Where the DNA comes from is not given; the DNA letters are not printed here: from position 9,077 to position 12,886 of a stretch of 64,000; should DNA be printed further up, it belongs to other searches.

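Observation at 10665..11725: ~350-aa charged insertion splits the RecA2 lobe of the SNF2-like ATPase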

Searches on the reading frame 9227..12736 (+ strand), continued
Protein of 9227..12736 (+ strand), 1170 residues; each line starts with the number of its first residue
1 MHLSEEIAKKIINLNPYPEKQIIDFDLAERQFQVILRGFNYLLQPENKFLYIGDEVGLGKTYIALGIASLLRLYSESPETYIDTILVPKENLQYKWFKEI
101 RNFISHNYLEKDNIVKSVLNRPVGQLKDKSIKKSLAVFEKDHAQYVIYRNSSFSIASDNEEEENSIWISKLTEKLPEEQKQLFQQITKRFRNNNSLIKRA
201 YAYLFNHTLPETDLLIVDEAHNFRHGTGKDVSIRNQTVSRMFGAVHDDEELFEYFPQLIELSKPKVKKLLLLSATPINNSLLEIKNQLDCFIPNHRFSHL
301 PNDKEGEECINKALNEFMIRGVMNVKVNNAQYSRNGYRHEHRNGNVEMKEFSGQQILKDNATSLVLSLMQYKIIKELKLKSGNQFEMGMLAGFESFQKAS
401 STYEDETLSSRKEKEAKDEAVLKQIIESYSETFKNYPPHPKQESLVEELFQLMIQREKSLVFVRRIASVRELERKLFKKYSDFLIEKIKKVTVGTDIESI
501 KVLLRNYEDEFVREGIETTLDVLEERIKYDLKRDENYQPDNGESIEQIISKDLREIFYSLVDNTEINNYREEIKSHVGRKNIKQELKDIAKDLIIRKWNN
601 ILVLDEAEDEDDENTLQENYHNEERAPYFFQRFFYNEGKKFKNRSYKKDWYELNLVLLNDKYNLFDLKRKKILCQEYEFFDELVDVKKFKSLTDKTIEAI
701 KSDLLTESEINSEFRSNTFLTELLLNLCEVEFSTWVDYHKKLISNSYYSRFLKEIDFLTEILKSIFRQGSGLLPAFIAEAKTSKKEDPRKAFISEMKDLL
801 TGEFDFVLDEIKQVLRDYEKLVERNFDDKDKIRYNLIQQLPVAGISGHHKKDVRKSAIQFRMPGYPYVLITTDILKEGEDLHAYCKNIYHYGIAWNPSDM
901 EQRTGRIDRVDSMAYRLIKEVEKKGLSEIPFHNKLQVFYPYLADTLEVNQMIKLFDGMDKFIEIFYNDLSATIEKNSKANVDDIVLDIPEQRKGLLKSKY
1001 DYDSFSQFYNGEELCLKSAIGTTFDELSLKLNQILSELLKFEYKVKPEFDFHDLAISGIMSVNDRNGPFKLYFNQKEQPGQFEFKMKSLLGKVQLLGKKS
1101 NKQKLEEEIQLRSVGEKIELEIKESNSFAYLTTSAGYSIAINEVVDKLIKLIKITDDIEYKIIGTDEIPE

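Call 23: find_encoding_contigs(protein=P0032, flank=8000, max_places=2)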
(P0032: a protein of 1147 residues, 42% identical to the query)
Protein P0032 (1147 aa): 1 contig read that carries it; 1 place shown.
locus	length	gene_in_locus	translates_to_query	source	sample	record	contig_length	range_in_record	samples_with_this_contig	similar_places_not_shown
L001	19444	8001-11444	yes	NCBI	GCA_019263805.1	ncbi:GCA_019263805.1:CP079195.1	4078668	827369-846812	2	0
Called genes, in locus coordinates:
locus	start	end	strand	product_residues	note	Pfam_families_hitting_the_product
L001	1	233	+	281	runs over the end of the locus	-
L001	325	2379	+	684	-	PF13175:AAA_15, PF13304:AAA_21 (weak)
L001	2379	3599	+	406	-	-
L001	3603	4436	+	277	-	PF18755:RAMA (weak), PF14267:DUF4357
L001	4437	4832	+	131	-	PF22399:DUF6979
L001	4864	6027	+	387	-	-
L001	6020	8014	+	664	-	PF13091:PLDc_2 (faint)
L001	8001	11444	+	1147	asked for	PF00176:SNF2-rel_dom (weak), PF00270:DEAD (faint), PF04851:ResIII (weak), PF00271:Helicase_C (weak)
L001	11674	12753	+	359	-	-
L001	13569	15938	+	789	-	PF12161:HsdM_N, PF02384:N6_Mtase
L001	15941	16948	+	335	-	PF13310:Virulence_RhuM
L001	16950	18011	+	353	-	PF01420:Methylase_S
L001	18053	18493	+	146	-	-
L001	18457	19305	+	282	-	PF00665:rve, PF13683:rve_3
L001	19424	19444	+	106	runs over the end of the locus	-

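Call 24: find_encoding_contigs(protein=P0113, flank=8000, max_places=2)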
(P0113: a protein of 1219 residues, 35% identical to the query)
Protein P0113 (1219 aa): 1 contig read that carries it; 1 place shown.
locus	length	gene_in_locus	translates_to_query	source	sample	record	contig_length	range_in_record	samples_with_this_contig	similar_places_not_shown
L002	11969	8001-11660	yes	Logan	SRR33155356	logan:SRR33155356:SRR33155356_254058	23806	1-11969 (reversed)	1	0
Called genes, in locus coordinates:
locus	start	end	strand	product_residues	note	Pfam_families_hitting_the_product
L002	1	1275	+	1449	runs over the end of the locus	PF00270:DEAD, PF00271:Helicase_C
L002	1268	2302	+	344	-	PF04513:Baculo_PEP_C (faint), PF14362:DUF4407 (faint)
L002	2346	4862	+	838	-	PF00580:UvrD-helicase, PF01443:Viral_helicase1 (faint), PF13245:AAA_19, PF13361:UvrD_C, PF00929:RNase_T, PF13538:UvrD_C_2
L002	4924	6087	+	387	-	-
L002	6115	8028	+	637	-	PF13091:PLDc_2 (faint)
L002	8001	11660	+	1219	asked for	PF04851:ResIII (weak), PF00271:Helicase_C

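Call 27: predict_structure(alignment_id=A1)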
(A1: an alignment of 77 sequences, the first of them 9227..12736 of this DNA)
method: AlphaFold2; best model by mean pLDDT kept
length: 1170 residues; sequences in the alignment: 77
mean_pLDDT: 85.3   pTM: 0.83
mean pLDDT of the five models: 85.3, 84.9, 83.3, 82.7, 82.4
residues with pLDDT >= 90: 483; 70-90: 590; 50-70: 71; < 50: 26
segments of 3 or more residues with pLDDT < 50: 409-415, 607-622
pLDDT, mean of each block of 10 residues (from residue 1): 94 86 86 96 94 83 96 95 93 88 93 94 90 88 94 77 73 90 93 90 93 95 88 92 90 91 94 78 93 92 89 91 85 89 91 86 81 81 73 63 51 54 75 77 93 95 83 91 94 85 86 79 86 68 76 82 83 84 88 86 59 46 69 83 87 93 85 78 78 83 79 91 96 93 77 91 93 94 90 96 96 93 81 86 81 85 94 70 90 76 81 87 84 93 87 87 77 71 86 86 84 91 94 94 86 88 87 93 94 75 86 88 82 94 94 92 70
secondary structure, 60 per line:
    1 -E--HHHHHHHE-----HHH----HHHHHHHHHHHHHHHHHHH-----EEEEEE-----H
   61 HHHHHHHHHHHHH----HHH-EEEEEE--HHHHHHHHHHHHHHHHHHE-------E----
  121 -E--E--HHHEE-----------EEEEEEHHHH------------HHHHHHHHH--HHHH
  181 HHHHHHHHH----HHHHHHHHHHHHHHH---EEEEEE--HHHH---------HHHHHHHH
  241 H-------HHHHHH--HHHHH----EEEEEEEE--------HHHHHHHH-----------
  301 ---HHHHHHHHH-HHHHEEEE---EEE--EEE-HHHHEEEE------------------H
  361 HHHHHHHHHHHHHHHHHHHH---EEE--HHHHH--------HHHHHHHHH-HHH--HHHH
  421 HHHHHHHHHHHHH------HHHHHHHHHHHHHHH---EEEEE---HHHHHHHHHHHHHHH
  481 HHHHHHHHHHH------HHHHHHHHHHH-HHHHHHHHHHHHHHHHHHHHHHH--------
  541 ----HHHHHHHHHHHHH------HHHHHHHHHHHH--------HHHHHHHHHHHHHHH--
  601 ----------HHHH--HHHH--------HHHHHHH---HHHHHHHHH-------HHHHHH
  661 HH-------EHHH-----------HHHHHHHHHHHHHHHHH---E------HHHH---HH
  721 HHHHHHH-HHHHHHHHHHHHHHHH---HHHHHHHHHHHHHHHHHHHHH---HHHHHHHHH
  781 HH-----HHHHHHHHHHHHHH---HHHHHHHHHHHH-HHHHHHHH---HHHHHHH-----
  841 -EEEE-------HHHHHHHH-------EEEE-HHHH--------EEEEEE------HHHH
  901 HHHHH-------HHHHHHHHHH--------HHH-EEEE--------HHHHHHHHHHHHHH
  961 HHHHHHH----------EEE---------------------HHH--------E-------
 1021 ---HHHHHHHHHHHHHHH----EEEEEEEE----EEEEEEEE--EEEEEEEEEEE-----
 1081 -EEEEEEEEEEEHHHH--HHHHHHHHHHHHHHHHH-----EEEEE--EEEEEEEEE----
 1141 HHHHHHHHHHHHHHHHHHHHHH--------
elements in order (helices of 4 or more, strands of 3 or more residues): H5-11 H25-43 E49-54 H60-73 E82-87 H90-107 E144-149 H150-153 H166-174 H177-189 H194-208 E212-217 H220-223 H233-241 H249-254 H257-261 E266-273 H282-289 H304-312 H314-317 E318-321 E325-327 E330-332 H334-337 E338-341 H360-380 E384-386 H389-393 H402-410 H417-433 H440-454 E458-462 H466-491 H498-508 H510-532 H545-557 H564-575 H584-598 H611-614 H617-620 H629-635 H639-647 H655-662 H685-701 H712-715 H719-727 H729-744 H748-768 H772-782 H788-801 H805-816 H818-825 H829-835 E842-845 H853-860 E868-871 H873-876 E885-890 H897-905 H913-922 E935-938 H947-967 E978-980 H1024-1038 E1043-1050 E1055-1062 E1065-1075 E1082-1092 H1093-1096 H1099-1115 E1121-1125 E1128-1136 H1141-1162

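Call 30: fold_search(model_id=the predicted structure, library=pdb)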
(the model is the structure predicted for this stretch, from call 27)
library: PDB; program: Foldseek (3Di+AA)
matches with E <= 10: 761; with E <= 0.001: 60
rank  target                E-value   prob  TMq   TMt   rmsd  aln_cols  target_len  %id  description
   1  9b1e_A                4.2e-08  1.00  0.25  0.39  30.8      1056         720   11  Cryo-EM structure of native SWR1 bound to nucleosome (composite structure) (released 2024-10-09)
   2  8qyv_M                1.8e-07  1.00  0.26  0.40  34.7      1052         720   12  SWR1-hexasome complex (released 2024-10-02)
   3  6gej_M                2.0e-07  1.00  0.23  0.37  31.6      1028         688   12  Chromatin remodeller-nucleosome complex at 3.6 A resolution. (released 2018-10-17)
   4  8oo7_G                6.2e-07  1.00  0.22  0.34  31.6      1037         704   12  CryoEM Structure INO80core Hexasome complex composite model state1 (released 2023-07-26)
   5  9ca7_A                2.1e-06  1.00  0.23  0.34  32.2      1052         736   11  Cryo-EM structure of human SRCAP-nucleosome complex in the fully-engaged state (composite structure) (released 2025-06-18)
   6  8x19_I                1.0e-05  1.00  0.24  0.31  28.2      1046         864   12  Structure of nucleosome-bound SRCAP-C in the ADP-BeFx-bound state (released 2024-03-06)
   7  8qz0_M                1.5e-05  1.00  0.25  0.35  34.5      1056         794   12  SWR1-hexasome-dimer complex (released 2024-10-02)
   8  8oo9_G                1.6e-05  1.00  0.19  0.45   8.9       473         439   14  CryoEM Structure INO80core Hexasome complex ATPase-DNA refinement state1 (released 2023-07-26)
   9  1z3i                  1.7e-05  1.00  0.21  0.35  10.1       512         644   12  Structure of the SWI2/SNF2 chromatin remodeling domain of eukaryotic Rad54 (released 2005-04-05)
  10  8qy7                  1.9e-05  1.00  0.21  0.26   8.4       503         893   13  Zorya anti-bacteriophage defense system ZorD apo form (released 2024-11-06)
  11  9jao_C                1.9e-05  1.00  0.19  0.33  10.5       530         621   13  The structure of SMARCAD1 bound to the hexasome in the presence of ADP-BeFx (released 2025-04-30)
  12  9gd3_W                3.5e-05  1.00  0.19  0.24  10.3       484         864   12  Structure of a mononucleosome bound by one copy of Chd1 with the DBD on the exit-side DNA. (released 2024-09-18)
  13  9ear_W                6.0e-05  1.00  0.18  0.28  11.3       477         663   14  CHD1-nucleosome complex (closed state) (released 2025-05-07)
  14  6ryr_W                6.9e-05  1.00  0.19  0.28  10.0       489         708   14  Nucleosome-CHD4 complex structure (single CHD4 copy) (released 2020-07-15)
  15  9gd1_W                7.9e-05  1.00  0.19  0.25  11.4       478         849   13  Structure of Chd1 bound to a hexasome-nucleosome complex with a dyad-to-dyad distance of 103 bp. (released 2024-09-18)
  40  8x1c_I                3.2e-04  1.00  0.22  0.29  30.1      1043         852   10  Structure of nucleosome-bound SRCAP-C in the ADP-bound state (released 2024-03-06)
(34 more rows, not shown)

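Call 54: find_related_loci(query=A1, collection=genome_contigs, flank=6000)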
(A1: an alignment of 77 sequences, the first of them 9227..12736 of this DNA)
Query A1 (1170 aa) in genome_contigs; peptide patterns used: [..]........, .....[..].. (x = any residue, [..] = any of these).
600 stretches matched a pattern (row limit reached: there are more); 235 encode a relative of the query (tblastn E <= 1e-3); the best 80 are kept; 80 distinct loci.
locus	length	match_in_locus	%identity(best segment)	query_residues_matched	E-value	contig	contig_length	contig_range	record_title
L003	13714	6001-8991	37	23-1005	4e-178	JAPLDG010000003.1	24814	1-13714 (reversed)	MAG: Bacteroidetes bacterium isolate LacPavin_0419_WC70L_MAG_45_7 LacPavin_0419_WC70L_scaffold_316935, whole genome shot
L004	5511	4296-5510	45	1-395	3e-91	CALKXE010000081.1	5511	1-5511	MAG: uncultured Saprospiraceae bacterium isolate B3_Bin_METABAT__76_sub_1 genome assembly, contig: c_000001819507, whole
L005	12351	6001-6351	38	794-916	2e-12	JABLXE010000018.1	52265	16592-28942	MAG: Methanotrichaceae archaeon isolate Ch14 contig18, whole genome shotgun sequence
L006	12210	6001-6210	40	844-916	1e-11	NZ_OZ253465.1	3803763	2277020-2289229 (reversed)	MAG: Candidatus Palauibacter sp. isolate 5c81fbdf-9277-4adf-92a3-ac9ea19f79ba chromosome 1, complete sequence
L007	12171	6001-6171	46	860-916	3e-11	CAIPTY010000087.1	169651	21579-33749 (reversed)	MAG: uncultured Desulfuromonadales bacterium isolate A14_bin-0914 genome assembly, contig: bin-0914:087/103, whole genom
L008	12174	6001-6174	48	860-917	3e-11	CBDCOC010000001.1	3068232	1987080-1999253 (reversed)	MAG: Bryobacterales bacterium isolate 563e2126-20b4-4440-9010-20653566d31b genome assembly, contig: contig_1, whole geno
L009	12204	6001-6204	42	846-916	3e-11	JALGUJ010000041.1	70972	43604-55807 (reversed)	MAG: Candidatus Zipacnadia bacterium isolate Meg22_1214_Bin_167 Meg22_1214_Bin_167_scaffold_2702, whole genome shotgun s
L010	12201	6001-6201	40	847-916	3e-11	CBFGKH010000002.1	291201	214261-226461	MAG: candidate division WOR-3 bacterium isolate SZTDM_202207_bins_15.1 genome assembly, contig: NODE_2_length_291201_cov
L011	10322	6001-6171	46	860-916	4e-11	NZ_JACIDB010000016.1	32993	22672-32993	Sphingomonas aquatilis strain DSM 15581 Ga0373217_16, whole genome shotgun sequence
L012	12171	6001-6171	44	860-916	4e-11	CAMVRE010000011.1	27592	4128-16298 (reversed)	MAG TPA_asm: uncultured Verrucomicrobia bacterium isolate SRR8387717_bin.9_metaWRAP_v1.3_MAG genome assembly, contig: ER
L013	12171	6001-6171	44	860-916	8e-11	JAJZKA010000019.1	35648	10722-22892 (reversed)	MAG: Actinomycetes bacterium isolate LSA5.bin8 NODE_1554_length_35648_cov_2.127812, whole genome shotgun sequence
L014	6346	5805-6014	37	844-916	6e-11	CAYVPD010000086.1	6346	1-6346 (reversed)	MAG TPA_asm: uncultured Gemmatimonadaceae bacterium isolate SRP134809_co1_147 genome assembly, contig: NODE_24883_length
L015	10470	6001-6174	45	860-917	1e-10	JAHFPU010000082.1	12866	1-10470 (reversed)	MAG: Sphingobium sp. isolate nzgw534 NODE_6578_length_12867_cov_6.125686, whole genome shotgun sequence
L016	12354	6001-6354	26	824-928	1e-10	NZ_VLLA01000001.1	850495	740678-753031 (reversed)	Bradyrhizobium huanghuaihaiense strain CGMCC 1.10948 IQ16DRAFT_scaffold00001.1, whole genome shotgun sequence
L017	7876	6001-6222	39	860-935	2e-10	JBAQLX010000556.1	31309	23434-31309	MAG: Desulfosporosinus sp. isolate MFD12106_ilm_asm_bin6 k127_17553, whole genome shotgun sequence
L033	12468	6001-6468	29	796-916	6e-9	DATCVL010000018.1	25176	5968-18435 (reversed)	MAG TPA_asm: Microlunatus sp. isolate SMAG_U7384 k141_36542, whole genome shotgun sequence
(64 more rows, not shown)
